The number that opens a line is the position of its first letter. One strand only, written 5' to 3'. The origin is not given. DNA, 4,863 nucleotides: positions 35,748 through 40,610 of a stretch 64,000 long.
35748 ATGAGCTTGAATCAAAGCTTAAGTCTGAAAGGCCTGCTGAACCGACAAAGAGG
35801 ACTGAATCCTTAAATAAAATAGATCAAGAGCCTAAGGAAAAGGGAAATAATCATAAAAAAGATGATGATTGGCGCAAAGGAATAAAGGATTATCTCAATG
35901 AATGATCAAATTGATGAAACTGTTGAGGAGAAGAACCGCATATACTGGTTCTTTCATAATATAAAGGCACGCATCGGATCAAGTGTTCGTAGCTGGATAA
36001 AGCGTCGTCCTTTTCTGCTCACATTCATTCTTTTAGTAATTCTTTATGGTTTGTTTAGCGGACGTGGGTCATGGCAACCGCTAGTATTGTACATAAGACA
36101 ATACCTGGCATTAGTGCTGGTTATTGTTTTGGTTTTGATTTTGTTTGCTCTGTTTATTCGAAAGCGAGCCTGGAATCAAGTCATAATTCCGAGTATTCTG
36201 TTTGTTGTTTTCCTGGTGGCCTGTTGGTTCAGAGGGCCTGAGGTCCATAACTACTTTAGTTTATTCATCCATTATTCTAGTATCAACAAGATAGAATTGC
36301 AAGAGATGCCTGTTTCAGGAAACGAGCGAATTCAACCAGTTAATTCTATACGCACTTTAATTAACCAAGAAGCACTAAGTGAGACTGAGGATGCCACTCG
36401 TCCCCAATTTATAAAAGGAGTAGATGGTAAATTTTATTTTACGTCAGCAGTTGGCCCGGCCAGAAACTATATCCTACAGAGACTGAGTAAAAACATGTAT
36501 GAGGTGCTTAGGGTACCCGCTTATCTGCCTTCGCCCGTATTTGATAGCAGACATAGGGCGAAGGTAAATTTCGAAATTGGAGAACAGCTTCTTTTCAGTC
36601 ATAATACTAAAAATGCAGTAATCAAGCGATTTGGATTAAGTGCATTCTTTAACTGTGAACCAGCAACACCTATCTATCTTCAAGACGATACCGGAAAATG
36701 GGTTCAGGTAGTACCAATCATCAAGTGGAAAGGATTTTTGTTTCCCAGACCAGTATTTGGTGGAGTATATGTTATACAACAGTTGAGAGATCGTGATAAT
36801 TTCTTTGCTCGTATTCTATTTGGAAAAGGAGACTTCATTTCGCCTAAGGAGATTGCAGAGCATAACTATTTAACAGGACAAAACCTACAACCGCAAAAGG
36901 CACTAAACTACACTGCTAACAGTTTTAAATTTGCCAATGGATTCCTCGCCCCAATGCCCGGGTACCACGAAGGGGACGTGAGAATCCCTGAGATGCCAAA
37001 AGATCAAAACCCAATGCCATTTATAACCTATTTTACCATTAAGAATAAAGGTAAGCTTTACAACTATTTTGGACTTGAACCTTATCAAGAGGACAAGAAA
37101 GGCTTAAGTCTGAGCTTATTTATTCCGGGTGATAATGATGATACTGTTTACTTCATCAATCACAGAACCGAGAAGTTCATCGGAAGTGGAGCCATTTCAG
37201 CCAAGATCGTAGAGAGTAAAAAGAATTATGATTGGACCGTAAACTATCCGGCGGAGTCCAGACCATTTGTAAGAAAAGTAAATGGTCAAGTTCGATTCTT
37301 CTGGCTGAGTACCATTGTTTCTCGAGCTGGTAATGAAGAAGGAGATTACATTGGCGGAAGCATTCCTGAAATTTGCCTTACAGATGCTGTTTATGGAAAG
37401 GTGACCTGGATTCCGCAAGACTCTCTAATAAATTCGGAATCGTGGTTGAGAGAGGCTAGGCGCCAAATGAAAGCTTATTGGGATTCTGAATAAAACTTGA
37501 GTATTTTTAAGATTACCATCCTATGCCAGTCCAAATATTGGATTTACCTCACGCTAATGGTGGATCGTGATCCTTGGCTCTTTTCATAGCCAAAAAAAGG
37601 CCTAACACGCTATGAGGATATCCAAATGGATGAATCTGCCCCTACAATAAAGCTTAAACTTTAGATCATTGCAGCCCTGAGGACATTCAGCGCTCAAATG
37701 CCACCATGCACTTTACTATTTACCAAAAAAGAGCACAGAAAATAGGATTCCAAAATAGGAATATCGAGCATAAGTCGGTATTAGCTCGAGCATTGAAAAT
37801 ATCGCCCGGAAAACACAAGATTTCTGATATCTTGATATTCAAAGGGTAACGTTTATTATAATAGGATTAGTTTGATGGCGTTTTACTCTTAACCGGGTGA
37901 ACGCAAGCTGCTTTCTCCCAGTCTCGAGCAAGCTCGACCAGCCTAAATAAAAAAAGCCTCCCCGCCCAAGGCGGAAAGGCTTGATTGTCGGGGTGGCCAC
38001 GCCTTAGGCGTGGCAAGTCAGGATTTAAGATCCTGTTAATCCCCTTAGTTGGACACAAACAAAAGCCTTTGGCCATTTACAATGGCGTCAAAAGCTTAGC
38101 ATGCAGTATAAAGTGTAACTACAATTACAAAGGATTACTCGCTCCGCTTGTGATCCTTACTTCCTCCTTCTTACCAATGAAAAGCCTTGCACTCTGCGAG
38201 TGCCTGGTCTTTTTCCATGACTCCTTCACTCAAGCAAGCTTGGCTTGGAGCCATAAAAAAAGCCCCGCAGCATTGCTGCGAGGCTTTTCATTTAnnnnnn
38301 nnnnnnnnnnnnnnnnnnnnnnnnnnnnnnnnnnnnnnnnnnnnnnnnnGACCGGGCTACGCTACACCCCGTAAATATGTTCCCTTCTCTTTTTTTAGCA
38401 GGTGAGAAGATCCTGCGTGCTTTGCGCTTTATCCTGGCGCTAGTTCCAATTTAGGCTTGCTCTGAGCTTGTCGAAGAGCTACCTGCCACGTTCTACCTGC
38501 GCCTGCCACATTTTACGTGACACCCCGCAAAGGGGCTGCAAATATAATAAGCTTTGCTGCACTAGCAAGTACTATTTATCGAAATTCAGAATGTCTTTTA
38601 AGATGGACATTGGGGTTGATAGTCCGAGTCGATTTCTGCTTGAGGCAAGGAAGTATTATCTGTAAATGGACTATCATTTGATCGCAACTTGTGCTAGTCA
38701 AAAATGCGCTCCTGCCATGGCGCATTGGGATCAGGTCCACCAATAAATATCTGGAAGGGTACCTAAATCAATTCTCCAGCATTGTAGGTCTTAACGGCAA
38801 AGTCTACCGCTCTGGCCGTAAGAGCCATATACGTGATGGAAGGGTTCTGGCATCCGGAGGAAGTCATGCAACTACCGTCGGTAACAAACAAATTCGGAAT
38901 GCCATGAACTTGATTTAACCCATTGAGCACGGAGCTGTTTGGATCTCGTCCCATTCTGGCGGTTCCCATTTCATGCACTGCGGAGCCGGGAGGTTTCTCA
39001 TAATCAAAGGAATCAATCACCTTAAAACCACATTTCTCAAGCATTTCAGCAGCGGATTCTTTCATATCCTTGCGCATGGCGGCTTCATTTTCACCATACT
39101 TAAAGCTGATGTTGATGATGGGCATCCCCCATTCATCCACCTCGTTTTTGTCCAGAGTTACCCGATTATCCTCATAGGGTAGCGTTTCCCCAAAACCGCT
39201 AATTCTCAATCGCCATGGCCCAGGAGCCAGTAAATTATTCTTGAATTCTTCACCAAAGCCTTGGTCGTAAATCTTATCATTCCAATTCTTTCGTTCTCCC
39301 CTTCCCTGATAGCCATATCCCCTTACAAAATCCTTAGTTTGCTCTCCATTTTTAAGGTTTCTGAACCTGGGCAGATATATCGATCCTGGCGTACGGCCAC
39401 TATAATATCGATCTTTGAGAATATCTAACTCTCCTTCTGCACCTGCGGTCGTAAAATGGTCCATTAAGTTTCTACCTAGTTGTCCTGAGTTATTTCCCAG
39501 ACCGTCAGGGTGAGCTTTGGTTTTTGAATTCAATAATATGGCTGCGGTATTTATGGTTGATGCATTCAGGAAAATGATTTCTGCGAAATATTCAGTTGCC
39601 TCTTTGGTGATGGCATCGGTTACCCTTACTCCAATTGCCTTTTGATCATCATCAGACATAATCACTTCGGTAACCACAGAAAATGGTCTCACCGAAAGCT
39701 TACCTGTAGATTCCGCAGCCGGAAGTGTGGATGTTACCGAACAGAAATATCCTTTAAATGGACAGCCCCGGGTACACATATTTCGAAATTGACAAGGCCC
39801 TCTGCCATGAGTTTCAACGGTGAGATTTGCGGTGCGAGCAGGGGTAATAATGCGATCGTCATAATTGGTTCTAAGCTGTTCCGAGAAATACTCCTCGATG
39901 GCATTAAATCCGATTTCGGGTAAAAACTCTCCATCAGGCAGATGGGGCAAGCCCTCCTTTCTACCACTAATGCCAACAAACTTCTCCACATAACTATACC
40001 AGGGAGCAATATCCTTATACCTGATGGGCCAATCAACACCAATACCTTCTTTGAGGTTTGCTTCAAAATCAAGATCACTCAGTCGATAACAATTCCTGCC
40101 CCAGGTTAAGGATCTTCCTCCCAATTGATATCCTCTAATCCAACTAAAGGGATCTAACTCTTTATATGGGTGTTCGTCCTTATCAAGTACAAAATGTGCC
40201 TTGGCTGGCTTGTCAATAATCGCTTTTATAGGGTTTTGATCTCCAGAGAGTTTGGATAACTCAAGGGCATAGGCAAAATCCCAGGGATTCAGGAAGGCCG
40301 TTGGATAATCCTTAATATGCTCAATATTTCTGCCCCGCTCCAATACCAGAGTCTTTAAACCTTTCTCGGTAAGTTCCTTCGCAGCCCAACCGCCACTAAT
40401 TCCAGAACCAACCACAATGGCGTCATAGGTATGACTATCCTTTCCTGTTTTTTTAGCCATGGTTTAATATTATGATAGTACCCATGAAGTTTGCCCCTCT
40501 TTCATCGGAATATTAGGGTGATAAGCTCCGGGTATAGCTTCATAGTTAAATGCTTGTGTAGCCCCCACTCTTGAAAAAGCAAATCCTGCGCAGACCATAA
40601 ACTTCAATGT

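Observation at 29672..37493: Six-gene, translationally coupled operon around a divergent AAA+ ATPase, with no recognisable pathway (best candidate for a new system)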

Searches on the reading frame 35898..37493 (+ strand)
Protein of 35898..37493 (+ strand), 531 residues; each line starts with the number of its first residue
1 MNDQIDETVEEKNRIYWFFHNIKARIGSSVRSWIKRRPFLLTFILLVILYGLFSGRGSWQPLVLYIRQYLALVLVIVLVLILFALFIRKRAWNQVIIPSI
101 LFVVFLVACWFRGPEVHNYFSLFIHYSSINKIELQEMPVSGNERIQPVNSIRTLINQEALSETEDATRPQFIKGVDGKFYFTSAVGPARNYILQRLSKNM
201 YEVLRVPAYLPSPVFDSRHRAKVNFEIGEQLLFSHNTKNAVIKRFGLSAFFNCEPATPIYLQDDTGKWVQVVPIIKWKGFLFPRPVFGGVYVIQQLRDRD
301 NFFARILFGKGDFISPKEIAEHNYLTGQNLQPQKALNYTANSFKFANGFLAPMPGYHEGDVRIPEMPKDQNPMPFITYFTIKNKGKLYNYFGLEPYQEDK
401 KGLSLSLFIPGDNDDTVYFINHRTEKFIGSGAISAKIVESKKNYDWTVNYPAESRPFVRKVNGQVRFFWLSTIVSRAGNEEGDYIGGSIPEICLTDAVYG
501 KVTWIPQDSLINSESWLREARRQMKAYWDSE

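Call 3: search_protein_families(library=pfam, proteins=[window:35898-37493:+], max_evalue=1)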
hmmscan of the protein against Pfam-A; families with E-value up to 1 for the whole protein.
window:35898-37493:+ (531 aa): 3 families
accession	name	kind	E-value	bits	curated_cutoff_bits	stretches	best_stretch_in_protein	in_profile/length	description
PF18179.6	SUa-2TM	-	0.013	15.3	25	1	46-178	40-163/279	SMODS- and Ubiquitin system-associated 2TM effector domain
PF13398.12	Peptidase_M50B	-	0.11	12.6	26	1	67-126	91-149/201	Peptidase M50B-like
PF07916.16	TraG_N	-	0.99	8.7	36.1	0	67-114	28-76/462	TraG-like protein, N-terminal region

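Call 4: search_protein_families(library=padloc, proteins=[window:35898-37493:+], max_evalue=1)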
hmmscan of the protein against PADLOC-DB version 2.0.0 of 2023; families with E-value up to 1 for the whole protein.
window:35898-37493:+ (531 aa): 0 families

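Call 5: search_protein_families(library=ncbifam, proteins=[window:35898-37493:+], max_evalue=1)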
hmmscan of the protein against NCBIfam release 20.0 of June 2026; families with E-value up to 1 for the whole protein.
window:35898-37493:+ (531 aa): 0 families

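Call 22: search_solved_structures(query=A4, max_evalue=10)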
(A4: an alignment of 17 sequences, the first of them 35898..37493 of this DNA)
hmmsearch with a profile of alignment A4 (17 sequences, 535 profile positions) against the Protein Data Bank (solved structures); distinct sequences matched with E-value up to 10: 1.
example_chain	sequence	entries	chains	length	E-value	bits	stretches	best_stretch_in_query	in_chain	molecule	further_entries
9u9h_B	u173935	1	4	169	0.3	12.6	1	28-119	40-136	Mature 21 kDa protein OPG144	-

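Call 38: find_homologous_proteins(query=A4, max_evalue=0.001)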
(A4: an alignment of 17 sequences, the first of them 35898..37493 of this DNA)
Query A4 (17 sequences) (531 aa, profile of the alignment): 379 proteins with E <= 0.001 among 8000 candidates; the best 120 are listed.
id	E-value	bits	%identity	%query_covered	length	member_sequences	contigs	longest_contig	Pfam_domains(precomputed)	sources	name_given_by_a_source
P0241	1.8e-241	820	37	85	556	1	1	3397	-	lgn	-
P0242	2.0e-241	820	37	90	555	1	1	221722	-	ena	-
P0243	1.4e-240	817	36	91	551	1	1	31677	-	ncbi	-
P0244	6.1e-240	815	36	94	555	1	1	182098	-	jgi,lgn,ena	-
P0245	1.6e-239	814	37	85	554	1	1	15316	-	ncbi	ncbi:MAG: hypothetical protein AB3N14_14505 [Flavobacteriaceae bacterium]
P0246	2.2e-239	813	39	85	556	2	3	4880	-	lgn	-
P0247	2.7e-239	813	38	85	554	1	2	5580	-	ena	-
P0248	2.9e-239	813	37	90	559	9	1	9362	-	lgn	-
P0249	2.9e-239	813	36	89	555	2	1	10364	-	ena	-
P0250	4.7e-239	812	37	89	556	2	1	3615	-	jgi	jgi:hypothetical protein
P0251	5.2e-239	812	37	85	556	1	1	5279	-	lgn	-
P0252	5.6e-239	812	37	89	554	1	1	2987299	-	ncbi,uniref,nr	ncbi:hypothetical protein [Constantimarinum furrinae]|uniref:Uncharacterized protein n=1 Tax=Constan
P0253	1.7e-238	810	38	85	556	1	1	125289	-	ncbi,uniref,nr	ncbi:hypothetical protein J1N09_10195 [Aureitalea sp. L0-47]|uniref:hypothetical protein n=1 Tax=Aur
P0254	1.8e-238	810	37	89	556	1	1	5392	-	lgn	-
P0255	2.0e-238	810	36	89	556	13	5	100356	-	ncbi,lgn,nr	ncbi:MAG: hypothetical protein KJO05_07230 [Bacteroidia bacterium]|nr:hypothetical protein [Bacteroi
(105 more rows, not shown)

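Call 48: predict_structure(alignment_id=A7)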
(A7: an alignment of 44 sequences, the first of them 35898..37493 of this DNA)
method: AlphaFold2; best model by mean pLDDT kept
length: 531 residues; sequences in the alignment: 44
mean_pLDDT: 77.5   pTM: 0.79
mean pLDDT of the five models: 77.5, 67.4, 66.7, 65.8, 63.7
residues with pLDDT >= 90: 82; 70-90: 301; 50-70: 127; < 50: 21
segments of 3 or more residues with pLDDT < 50: 52-58, 227-236
pLDDT, mean of each block of 10 residues (from residue 1): 60 76 70 72 69 48 65 82 86 87 87 84 91 92 79 76 75 88 77 62 81 73 59 50 63 81 89 85 86 70 57 87 91 92 81 68 81 86 90 81 91 90 84 86 78 87 84 73 63 87 79 66 66 47
secondary structure, 60 per line:
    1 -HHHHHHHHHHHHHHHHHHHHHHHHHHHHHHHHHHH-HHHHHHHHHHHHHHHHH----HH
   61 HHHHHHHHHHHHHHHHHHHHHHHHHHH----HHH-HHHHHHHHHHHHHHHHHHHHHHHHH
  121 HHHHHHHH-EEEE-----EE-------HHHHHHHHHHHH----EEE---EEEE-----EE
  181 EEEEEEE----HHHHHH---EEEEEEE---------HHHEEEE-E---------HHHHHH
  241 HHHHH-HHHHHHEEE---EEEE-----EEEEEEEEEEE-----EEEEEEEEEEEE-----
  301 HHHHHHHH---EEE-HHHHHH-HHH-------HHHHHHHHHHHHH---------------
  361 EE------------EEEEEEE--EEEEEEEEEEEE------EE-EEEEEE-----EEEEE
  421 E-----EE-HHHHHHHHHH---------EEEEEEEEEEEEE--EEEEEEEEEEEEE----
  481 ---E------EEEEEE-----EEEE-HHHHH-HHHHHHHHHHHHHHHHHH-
elements in order: H2-36 H38-54 H59-87 H96-128 E130-133 H148-159 E164-166 E170-173 E179-187 H192-197 E201-207 E220-223 H235-245 H247-252 E253-255 E259-262 E268-278 E284-295 H301-308 E312-314 H316-321 H333-345 E375-381 E384-395 E405-410 E416-421 H430-439 E449-461 E464-476 E491-496 E502-505 H507-511 H513-530
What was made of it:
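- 35898..37493 (+): g6: 531-aa membrane protein. It has a cytoplasmic amphipathic N-terminal helix, three TM segments (39-57, 69-87, 95-113), and a beta-rich domain of about 400 residues predicted to lie outside the cytoplasm. Call 48 (AF2 pLDDT 77.5, pTM 0.79).
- Checked: The first of its four N-terminal helices is amphipathic (call 48).
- The g6 model is confident enough to show a helical N-terminal bundle plus a beta-rich domain (call 48).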

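Call 50: fold_search(model_id=the predicted structure, library=pdb)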
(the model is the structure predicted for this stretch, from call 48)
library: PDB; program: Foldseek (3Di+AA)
matches with E <= 10: 981; with E <= 0.001: 3
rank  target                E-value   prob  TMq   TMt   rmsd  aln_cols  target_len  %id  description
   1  8t24                  8.4e-04  0.75  0.18  0.19  15.0       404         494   11  Crystal Structure of Porphyromonas gingivalis Sialidase (PG_0352)- Fructose bound in CBM (released 2023-10-04)
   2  8xvp_B                9.4e-04  0.60  0.20  0.21  17.3       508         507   10  Crystal structure of inulosucrase from Lactobacillus reuteri 121 (released 2025-01-22)
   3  8xvr_C                9.9e-04  0.54  0.19  0.19  17.3       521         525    8  Crystal structure of inulosucrase from Lactobacillus reuteri 121 mutant R544W (released 2025-01-22)
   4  8xvq_A                1.0e-03  0.63  0.21  0.21  17.0       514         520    8  Crystal structure of inulosucrase from Lactobacillus reuteri 121 in complex with fructose (released 2025-01-22)
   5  8xvr_B                1.9e-03  0.41  0.19  0.19  17.3       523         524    8  Crystal structure of inulosucrase from Lactobacillus reuteri 121 mutant R544W (released 2025-01-22)
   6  7tdz_A                1.9e-03  0.18  0.12  0.07  20.7       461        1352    7  Cryo-EM model of protomer of the cytoplasmic ring of the nuclear pore complex from Xenopus laevis (released 2022-06-22)
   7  5hx0_A                2.3e-03  0.47  0.15  0.20  14.2       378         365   12  Crystal structure of unknown function protein Dfer_1899 fromDyadobacter fermentans DSM 18053 (released 2016-02-17)
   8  8tvi_A                2.4e-03  0.28  0.14  0.14  27.1       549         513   10  Langya Virus G glycoprotein (LayV G) with stabilizing mutations (released 2024-05-01)
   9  2yfr                  2.6e-03  0.21  0.15  0.15  18.8       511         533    9  Crystal structure of inulosucrase from Lactobacillus johnsonii NCC533 (released 2011-08-03)
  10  2yft_A                3.6e-03  0.54  0.22  0.22  15.6       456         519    9  Crystal structure of inulosucrase from Lactobacillus johnsonii NCC533 in complex with 1-kestose (released 2011-08-03)
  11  6ms3_B                4.0e-03  0.16  0.13  0.13  19.9       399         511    9  Crystal structure of the GH43 protein BlXynB mutant (K247S) from Bacillus licheniformis (released 2019-04-17)
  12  7wb4_E                4.0e-03  0.13  0.11  0.06  21.9       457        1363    8  Cryo-EM structure of the NR subunit from X. laevis NPC (released 2022-03-02)
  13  8xvr_A                4.2e-03  0.33  0.19  0.19  17.4       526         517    8  Crystal structure of inulosucrase from Lactobacillus reuteri 121 mutant R544W (released 2025-01-22)
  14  7zb2_GGG              4.5e-03  0.33  0.16  0.13  14.6       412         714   10  apo macrocyclase OphP (released 2022-07-06)
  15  8xvp_A                4.7e-03  0.41  0.20  0.20  17.4       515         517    9  Crystal structure of inulosucrase from Lactobacillus reuteri 121 (released 2025-01-22)
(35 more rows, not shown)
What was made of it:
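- On Beta-propeller fold (g6 external domain): All top PDB matches are 5-7-bladed propellers, but with E about 1e-3, TM about 0.2 and rmsd 14-17 A (call 50).
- The beta-propeller assignment for g6 is weak (TM about 0.2; call 50).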

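Call 61: search_protein_families(library=pfam, alignment_id=A4, max_evalue=0.5)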
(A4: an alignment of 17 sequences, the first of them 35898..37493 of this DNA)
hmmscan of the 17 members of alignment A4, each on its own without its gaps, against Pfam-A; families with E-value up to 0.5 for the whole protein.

A. member 1, window:35898-37493:+ (531 aa): 2 families
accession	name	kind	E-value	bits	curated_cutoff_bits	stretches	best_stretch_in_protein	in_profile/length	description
PF18179.6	SUa-2TM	-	0.013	15.3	25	1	46-178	40-163/279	SMODS- and Ubiquitin system-associated 2TM effector domain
PF13398.12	Peptidase_M50B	-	0.11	12.6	26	1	67-126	91-149/201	Peptidase M50B-like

B. families by the number of members that match (of 17 scanned): 23 families
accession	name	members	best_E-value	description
PF13858.11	DUF4199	4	0.00013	Protein of unknown function (DUF4199)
PF01757.29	Acyl_transf_3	2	0.095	Acyltransferase domain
PF02322.20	Cyt_bd_oxida_II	1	0.00078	Cytochrome bd terminal oxidase subunit II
PF09852.15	DUF2079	1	0.003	Predicted membrane protein (DUF2079)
PF03390.20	2HCT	1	0.0068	2-hydroxycarboxylate transporter family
PF07695.17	7TMR-DISM_7TM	1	0.0091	7TM diverse intracellular signalling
PF18179.6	SUa-2TM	1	0.013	SMODS- and Ubiquitin system-associated 2TM effector domain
PF20564.3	DUF6774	1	0.023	Family of unknown function (DUF6774)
PF24838.2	8xMP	1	0.032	Octameric membrane protein family (8xMP)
PF22285.2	DUF6962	1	0.041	Family of unknown function (DUF6962)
PF13129.11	DUF3953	1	0.061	Protein of unknown function (DUF3953)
PF12725.13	DUF3810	1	0.065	Protein of unknown function (DUF3810)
PF07907.16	YibE_F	1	0.071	YibE/F-like protein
PF09493.15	DUF2389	1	0.086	Tryptophan-rich protein (DUF2389)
PF00397.32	WW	1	0.086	WW domain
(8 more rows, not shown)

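Call 64: search_protein_families(library=phrogs, proteins=[window:35898-37493:+], max_evalue=0.1)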
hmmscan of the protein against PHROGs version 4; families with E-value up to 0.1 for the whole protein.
window:35898-37493:+ (531 aa): 0 families

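Call 88: fold_search(model_id=the predicted structure, library=viral)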
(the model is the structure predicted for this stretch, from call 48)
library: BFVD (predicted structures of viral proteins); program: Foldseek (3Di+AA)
matches with E <= 10: 1024; with E <= 0.001: 2
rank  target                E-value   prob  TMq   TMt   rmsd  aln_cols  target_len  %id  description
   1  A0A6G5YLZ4            1.1e-14  1.00  0.57  0.52   9.1       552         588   15  (no name in the UniProt tables at hand)
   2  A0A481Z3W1            5.6e-04  0.54  0.18  0.20  17.5       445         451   10  Uncharacterized protein [Pithovirus LCPAC102]
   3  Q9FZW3                1.5e-03  0.14  0.10  0.08  22.4       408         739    8  Neck appendage protein [Bacillus phage GA-1]
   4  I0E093                2.4e-03  0.38  0.14  0.13  32.4       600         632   11  Glycoprotein [Ghana virus]
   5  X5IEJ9                3.5e-03  0.13  0.11  0.09  20.3       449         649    9  Uncharacterized protein [Pseudomonas phage KPP25]
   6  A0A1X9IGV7            3.7e-03  0.13  0.10  0.13  24.6       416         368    9  Major teichoic acid biosynthesis protein C [Staphylococcus phage P240]
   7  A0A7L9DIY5            4.2e-03  0.41  0.16  0.14  12.5       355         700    8  Fiber protein [Passerine adenovirus 1]
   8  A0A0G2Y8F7            6.9e-03  0.10  0.10  0.11  19.6       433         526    8  WD-repeat family protein [Acanthamoeba polyphaga mimivirus Kroon]
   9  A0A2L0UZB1            6.9e-03  0.08  0.08  0.08  30.3       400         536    8  Multi-sensor signal transduction histidine [Agrobacterium phage Atu_ph07]
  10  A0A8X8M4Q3            8.1e-03  0.28  0.16  0.10  20.7       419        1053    8  (no name in the UniProt tables at hand)
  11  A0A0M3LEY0            1.0e-02  0.16  0.17  0.15  17.6       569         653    7  Membrane protein TE7 [Testudinid alphaherpesvirus 3]
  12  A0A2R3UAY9            1.8e-02  0.23  0.17  0.16  13.7       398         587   11  (no name in the UniProt tables at hand)
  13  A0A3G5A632            2.0e-02  0.18  0.08  0.19  17.0       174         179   11  Uncharacterized protein [Hyperionvirus sp.]
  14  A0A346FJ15            2.1e-02  0.23  0.19  0.14  13.9       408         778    8  (no name in the UniProt tables at hand)
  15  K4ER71                2.1e-02  0.04  0.08  0.10  25.4       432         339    7  Lef-3 [Epinotia aporema granulovirus]
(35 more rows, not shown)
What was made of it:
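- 35898..37493 (+): Call 88: one strong match to an unnamed BFVD entry.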

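Call 89: find_related_loci(query=A4, collection=viral_contigs, flank=10000)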
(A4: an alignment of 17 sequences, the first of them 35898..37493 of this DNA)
Query A4 (531 aa) in viral_contigs; peptide patterns used: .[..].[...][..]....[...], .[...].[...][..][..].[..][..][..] (x = any residue, [..] = any of these).
29 stretches matched a pattern, but none encodes a relative of the query by tblastn (E <= 1e-3).

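Call 90: search_dna_similar(query=window:35898-37493:+, collection=phages, mode=protein, max_evalue=0.01, max_rows=10)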
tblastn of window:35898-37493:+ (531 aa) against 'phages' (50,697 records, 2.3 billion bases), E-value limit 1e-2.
No match.

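Call 104: search_dna_similar(query=window:35898-37493:+, collection=plasmids, mode=protein, max_evalue=0.001, max_rows=10)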
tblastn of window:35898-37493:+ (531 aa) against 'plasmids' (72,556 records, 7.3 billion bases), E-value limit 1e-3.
Records with a match: 1; places in all: 1; records where one place covers at least 80% of the query: 0.
Best place of each record, by identity: <60% 1.
By first word of the organism name: Halorubrum 1.
By predicted mobility (MOB-suite, as given by PLSDB): non-mobilizable 1.
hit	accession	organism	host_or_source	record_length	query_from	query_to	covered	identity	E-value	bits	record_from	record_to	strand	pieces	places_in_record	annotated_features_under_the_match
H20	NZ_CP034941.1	Halorubrum ezzemoulense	Cell Culture,Hypersaline Lake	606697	285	485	38%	27.6%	7e-4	50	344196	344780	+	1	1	hypothetical protein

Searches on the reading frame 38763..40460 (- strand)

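Call 29: search_protein_families(library=pfam, proteins=[window:38763-40460:-], max_evalue=0.00001)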
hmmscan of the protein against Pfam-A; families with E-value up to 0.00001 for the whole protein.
window:38763-40460:- (565 aa): 2 families
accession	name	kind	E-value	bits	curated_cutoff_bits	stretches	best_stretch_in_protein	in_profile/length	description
PF05199.19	GMC_oxred_C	-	7e-23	82.2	24.6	1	428-547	1-138/139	GMC oxidoreductase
PF00732.25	GMC_oxred_N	-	1.8e-08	34.9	23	1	105-336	19-217/218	GMC oxidoreductase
